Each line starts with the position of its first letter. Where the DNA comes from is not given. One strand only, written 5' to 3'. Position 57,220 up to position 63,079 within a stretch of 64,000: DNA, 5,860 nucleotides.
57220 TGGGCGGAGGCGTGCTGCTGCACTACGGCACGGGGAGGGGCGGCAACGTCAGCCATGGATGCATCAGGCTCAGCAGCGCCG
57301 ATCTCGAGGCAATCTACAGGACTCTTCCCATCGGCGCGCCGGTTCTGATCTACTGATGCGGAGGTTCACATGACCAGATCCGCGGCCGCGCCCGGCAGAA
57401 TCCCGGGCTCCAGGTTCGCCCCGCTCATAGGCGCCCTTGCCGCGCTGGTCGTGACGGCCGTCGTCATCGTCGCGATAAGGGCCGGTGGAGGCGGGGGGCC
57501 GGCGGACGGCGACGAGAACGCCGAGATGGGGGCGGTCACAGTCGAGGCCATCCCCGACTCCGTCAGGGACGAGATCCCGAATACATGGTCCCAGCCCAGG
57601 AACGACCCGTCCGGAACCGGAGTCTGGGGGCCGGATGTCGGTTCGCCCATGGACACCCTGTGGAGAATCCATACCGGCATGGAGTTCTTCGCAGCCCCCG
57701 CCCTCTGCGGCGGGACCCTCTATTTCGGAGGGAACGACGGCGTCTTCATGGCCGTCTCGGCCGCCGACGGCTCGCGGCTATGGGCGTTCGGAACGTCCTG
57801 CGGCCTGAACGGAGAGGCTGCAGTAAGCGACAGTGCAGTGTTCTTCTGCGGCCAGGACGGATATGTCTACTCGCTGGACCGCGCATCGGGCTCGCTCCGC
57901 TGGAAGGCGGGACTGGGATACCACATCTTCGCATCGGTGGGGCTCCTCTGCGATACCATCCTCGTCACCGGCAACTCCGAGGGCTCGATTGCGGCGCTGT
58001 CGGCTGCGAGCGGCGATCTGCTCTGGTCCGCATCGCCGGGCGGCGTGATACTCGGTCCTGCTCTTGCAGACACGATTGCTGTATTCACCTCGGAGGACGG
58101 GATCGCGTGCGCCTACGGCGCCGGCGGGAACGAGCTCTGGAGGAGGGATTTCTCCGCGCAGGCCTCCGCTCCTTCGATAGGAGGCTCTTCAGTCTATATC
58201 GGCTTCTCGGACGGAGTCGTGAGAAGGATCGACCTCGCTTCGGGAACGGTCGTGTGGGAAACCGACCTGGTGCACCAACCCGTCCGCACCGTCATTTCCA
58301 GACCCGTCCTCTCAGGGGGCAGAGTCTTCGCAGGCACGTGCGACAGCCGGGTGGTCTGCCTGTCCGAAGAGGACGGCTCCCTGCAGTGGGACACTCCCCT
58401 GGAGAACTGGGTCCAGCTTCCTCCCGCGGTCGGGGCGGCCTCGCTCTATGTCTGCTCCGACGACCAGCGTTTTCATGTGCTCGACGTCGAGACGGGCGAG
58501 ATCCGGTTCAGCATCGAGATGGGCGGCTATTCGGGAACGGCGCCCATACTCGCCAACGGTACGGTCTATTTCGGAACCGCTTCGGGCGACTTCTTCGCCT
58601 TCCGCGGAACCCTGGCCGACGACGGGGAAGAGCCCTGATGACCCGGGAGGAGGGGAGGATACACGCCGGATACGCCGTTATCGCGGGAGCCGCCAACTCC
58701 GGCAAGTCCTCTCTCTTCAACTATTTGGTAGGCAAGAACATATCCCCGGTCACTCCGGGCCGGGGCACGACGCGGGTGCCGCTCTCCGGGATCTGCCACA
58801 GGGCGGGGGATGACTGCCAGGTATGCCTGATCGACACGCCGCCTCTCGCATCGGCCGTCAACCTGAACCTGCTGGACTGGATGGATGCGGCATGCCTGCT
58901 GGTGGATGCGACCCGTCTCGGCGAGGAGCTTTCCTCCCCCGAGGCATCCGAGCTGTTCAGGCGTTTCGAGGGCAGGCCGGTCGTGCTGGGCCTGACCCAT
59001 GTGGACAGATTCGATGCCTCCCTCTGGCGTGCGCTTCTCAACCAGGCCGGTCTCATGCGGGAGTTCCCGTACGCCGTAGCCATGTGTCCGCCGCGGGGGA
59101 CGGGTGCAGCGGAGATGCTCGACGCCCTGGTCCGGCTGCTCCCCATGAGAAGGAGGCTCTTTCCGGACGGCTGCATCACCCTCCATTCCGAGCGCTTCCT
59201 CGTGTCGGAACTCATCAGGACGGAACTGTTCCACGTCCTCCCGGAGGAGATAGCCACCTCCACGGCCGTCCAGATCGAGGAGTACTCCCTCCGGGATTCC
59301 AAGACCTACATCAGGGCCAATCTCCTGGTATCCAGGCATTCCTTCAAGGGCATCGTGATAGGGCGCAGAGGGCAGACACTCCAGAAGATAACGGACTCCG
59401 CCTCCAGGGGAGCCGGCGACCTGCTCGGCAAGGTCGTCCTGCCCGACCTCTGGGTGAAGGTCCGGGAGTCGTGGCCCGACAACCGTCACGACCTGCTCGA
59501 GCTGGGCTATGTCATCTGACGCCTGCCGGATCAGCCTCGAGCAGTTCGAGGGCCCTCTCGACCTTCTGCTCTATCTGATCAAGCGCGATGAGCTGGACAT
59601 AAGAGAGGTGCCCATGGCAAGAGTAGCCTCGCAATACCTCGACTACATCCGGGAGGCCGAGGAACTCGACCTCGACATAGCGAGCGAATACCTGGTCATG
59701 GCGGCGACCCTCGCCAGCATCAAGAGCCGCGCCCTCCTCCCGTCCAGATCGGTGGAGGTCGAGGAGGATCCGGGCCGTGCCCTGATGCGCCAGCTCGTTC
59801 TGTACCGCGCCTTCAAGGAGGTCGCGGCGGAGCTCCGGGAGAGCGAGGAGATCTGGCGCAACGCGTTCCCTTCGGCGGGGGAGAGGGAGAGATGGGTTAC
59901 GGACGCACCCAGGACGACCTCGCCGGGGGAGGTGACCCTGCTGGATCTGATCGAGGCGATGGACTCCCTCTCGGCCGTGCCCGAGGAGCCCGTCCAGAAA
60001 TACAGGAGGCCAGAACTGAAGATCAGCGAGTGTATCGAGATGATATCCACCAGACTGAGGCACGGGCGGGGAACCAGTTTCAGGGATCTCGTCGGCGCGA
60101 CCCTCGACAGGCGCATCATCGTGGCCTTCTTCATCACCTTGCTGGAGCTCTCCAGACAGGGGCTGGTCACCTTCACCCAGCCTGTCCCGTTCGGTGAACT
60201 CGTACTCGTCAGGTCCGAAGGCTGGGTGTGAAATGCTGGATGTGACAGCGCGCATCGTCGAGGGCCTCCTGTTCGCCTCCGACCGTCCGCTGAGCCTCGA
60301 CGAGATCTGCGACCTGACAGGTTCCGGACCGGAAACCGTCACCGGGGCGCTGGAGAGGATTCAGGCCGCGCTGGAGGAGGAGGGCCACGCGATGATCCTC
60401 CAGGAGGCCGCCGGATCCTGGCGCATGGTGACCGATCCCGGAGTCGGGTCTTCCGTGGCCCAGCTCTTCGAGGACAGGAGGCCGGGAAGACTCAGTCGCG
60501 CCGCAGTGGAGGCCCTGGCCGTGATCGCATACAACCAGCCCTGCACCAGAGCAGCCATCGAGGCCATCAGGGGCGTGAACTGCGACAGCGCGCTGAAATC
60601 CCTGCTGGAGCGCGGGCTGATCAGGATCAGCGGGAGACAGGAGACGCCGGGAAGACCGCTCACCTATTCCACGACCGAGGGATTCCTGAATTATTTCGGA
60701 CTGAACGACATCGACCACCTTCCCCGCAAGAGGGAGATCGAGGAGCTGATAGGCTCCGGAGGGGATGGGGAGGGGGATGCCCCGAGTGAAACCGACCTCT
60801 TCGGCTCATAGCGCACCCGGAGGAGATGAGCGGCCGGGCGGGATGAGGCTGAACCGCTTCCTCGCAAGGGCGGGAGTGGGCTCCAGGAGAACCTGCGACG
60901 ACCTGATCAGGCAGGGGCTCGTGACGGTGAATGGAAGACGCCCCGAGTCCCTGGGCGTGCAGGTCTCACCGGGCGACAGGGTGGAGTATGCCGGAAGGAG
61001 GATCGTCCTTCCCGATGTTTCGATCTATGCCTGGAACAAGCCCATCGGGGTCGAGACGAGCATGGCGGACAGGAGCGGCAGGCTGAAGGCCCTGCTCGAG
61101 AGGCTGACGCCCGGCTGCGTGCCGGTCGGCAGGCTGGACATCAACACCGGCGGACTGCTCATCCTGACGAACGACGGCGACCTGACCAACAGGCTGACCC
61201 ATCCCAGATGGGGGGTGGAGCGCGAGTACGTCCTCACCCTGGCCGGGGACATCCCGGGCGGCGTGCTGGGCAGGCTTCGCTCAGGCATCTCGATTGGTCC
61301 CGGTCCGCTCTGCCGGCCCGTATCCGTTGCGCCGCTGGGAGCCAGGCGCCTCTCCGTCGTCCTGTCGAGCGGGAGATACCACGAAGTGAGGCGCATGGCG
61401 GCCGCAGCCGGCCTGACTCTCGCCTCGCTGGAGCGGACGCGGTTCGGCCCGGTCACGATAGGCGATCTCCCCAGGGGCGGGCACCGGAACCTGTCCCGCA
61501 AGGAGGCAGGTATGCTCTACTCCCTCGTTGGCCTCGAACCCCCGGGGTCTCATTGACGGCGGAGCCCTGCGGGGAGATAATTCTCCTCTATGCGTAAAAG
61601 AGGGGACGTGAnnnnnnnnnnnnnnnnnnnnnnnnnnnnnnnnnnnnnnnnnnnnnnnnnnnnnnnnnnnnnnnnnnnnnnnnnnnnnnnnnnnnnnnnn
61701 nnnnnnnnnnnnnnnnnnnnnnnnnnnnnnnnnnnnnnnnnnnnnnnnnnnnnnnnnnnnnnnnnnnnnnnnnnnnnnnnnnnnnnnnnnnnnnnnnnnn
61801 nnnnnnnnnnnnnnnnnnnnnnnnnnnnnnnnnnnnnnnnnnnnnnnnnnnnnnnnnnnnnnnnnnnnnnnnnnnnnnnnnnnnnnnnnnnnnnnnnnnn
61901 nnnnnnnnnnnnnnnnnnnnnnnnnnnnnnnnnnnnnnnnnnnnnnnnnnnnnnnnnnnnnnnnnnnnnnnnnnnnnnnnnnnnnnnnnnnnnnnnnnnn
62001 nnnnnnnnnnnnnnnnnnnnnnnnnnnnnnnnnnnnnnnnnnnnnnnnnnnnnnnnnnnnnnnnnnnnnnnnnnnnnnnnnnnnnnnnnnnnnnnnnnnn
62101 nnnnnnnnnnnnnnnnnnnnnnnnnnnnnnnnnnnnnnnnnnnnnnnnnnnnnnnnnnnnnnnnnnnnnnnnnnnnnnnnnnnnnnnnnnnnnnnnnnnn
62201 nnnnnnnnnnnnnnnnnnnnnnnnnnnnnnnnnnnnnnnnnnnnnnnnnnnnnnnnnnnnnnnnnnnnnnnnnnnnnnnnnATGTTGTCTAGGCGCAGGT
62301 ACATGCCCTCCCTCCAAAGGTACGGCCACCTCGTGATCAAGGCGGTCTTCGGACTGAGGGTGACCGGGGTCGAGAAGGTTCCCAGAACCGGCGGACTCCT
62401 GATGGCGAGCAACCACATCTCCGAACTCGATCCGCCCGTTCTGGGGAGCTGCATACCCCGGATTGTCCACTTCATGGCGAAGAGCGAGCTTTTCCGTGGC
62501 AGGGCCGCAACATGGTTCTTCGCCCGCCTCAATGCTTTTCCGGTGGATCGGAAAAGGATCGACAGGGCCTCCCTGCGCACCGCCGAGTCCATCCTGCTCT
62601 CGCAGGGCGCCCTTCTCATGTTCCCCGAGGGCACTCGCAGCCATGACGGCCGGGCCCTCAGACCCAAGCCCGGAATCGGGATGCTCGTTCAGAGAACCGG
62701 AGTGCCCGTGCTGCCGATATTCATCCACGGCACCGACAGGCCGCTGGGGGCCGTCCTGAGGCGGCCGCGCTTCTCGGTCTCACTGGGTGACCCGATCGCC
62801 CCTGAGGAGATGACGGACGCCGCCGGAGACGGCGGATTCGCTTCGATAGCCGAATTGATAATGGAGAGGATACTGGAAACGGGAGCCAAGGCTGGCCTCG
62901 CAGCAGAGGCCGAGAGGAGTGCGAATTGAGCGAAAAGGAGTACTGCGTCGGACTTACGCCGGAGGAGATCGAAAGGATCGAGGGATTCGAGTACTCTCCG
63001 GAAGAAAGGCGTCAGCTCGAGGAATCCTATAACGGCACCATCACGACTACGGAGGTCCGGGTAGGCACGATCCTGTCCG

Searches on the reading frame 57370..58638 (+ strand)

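Call 46: search_protein_families(library=pfam, proteins=[window:57370-58638:+], max_evalue=0.001)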
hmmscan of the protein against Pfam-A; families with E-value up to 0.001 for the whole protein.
window:57370-58638:+ (422 aa): 4 families
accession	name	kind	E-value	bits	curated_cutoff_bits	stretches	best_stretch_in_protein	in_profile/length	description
PF13570.13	Beta-prop_ACSF4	-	1.6e-49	169.5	133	3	96-303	41-256/329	Beta-alanine-activating enzyme, beta-propeller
PF13360.13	PQQ_2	-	3.6e-41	141.8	27.6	3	281-412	2-134/233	Outer membrane protein assembly factor BamB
PF01011.28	PQQ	-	3.5e-08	33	26.7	0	104-142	47-85/595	Glucose/ethanol/alcohol dehydrogenase, beta-propeller domain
PF25293.1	Beta-prop_EMC1_N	-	0.00043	20.5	34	0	236-346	34-149/219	EMC1 N-terminal beta-propeller domain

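Call 55: search_protein_families(library=ncbifam, proteins=[window:57370-58638:+], max_evalue=0.01)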
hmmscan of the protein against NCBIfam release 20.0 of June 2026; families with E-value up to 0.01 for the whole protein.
window:57370-58638:+ (422 aa): 7 families
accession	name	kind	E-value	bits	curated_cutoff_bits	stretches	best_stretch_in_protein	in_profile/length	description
TIGR03300.1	assembly_YfgL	equivalog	1.2e-38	132.8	285.2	3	265-411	58-205/377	outer membrane protein assembly factor BamB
NF008351.0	PRK11138.1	equivalog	6.5e-26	90.7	423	3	267-408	64-217/394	outer membrane protein assembly factor BamB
NF053615.1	SerThrKinAfsKStmc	equivalog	3.6e-17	62.3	1300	2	96-175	726-805/809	protein serine/threonine kinase AfsK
TIGR04528.1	acido_non_PQQ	subfamily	5.6e-15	55.1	650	1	105-181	49-129/493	acido-empty-quinoprotein group A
TIGR03075.1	PQQ_enz_alc_DH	subfamily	5.8e-15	54.9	480.05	1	263-343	60-147/530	PQQ-dependent dehydrogenase, methanol/ethanol family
NF041516.1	PA2928_fam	subfamily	0.0012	18.3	70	0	283-339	315-372/376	PA2928 family protein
TIGR03074.1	PQQ_membr_DH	subfamily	0.0024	15.8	832.65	0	357-384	214-241/783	membrane-bound PQQ-dependent dehydrogenase, glucose/quinate/shikimate family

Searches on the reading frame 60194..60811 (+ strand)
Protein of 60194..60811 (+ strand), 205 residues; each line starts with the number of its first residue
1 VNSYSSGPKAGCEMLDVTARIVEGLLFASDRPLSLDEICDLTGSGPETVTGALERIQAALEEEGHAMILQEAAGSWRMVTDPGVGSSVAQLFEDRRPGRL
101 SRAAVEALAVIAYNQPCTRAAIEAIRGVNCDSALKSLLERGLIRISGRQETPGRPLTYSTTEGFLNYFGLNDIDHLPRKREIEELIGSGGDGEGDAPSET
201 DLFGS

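Call 46: search_protein_families(library=pfam, proteins=[window:60194-60811:+], max_evalue=0.001)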
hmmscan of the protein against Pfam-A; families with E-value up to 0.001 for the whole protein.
window:60194-60811:+ (205 aa): 1 family
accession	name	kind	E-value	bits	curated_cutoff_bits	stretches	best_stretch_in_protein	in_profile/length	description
PF04079.22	SMC_ScpB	-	3.7e-52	176.6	27.4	1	21-178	2-159/160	Segregation and condensation complex subunit ScpB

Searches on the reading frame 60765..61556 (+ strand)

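Call 46: search_protein_families(library=pfam, proteins=[window:60765-61556:+], max_evalue=0.001)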
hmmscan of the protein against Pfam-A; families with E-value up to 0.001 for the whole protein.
window:60765-61556:+ (263 aa): 2 families
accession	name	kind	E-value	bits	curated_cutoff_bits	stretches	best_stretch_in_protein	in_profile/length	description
PF00849.27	PseudoU_synth_2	-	2.3e-14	54.3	26.8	1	88-214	3-152/152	RNA pseudouridylate synthase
PF01479.30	S4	-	6.2e-12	45.5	22.8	1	27-73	1-48/48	S4 domain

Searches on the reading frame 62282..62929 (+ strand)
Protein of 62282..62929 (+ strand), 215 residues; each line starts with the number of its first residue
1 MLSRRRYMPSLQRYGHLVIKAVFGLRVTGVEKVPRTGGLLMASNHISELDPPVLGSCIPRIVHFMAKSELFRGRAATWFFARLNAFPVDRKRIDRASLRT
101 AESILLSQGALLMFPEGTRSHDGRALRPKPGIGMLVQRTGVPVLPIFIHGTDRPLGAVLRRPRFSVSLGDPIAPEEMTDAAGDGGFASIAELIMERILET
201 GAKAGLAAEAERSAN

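Call 46: search_protein_families(library=pfam, proteins=[window:62282-62929:+], max_evalue=0.001)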
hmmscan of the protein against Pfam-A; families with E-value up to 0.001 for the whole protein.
window:62282-62929:+ (215 aa): 1 family
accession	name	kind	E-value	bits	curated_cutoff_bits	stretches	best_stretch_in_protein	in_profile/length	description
PF01553.26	Acyltransferase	-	8.6e-29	100.4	23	1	25-148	2-131/132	Acyltransferase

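Call 56: find_encoding_contigs(protein=window:62282-62929:+, flank=10000, max_places=1)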
Protein window:62282-62929:+ (215 aa): 23 contigs read that carry it; 1 place shown.
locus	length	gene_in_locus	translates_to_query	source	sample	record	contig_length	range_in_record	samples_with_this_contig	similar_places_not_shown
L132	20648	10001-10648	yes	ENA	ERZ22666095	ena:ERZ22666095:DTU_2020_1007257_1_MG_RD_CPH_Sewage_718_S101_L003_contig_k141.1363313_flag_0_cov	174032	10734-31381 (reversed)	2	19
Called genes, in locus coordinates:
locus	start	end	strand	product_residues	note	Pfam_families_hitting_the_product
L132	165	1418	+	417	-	PF00342:PGI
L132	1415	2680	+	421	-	-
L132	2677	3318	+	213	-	PF00551:Formyl_trans_N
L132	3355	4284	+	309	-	PF08291:Peptidase_M15_3, PF05951:Peptidase_M15_2 (faint)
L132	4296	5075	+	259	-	PF03734:YkuD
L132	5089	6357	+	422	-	PF01011:PQQ (faint), PF13360:PQQ_2, PF13570:Beta-prop_ACSF4, PF13360:PQQ_2, PF13570:Beta-prop_ACSF4, PF13360:PQQ_2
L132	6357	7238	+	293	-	PF00350:Dynamin_N (faint), PF01926:MMR_HSR1, PF07650:KH_2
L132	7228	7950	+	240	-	PF02616:SMC_ScpA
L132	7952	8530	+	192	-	PF04079:SMC_ScpB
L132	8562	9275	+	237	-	PF01479:S4, PF00849:PseudoU_synth_2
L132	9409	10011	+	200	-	PF02224:Cytidylate_kin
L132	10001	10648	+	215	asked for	PF01553:Acyltransferase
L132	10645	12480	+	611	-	PF00575:S1, PF13509:S1_2 (faint), PF00575:S1, PF00575:S1, PF23459:S1_RRP5, PF00575:S1, PF23459:S1_RRP5, PF00575:S1, +2 more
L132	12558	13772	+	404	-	PF00919:UPF0004, PF04055:Radical_SAM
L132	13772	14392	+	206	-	PF01121:CoaE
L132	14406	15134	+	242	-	-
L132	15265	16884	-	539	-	PF13860:FlgD_ig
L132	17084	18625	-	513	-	-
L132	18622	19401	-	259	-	-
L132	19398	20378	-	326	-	PF00092:VWA (weak), PF13519:VWA_2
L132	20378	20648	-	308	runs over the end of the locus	PF01882:DUF58 (weak), PF00092:VWA, PF13519:VWA_2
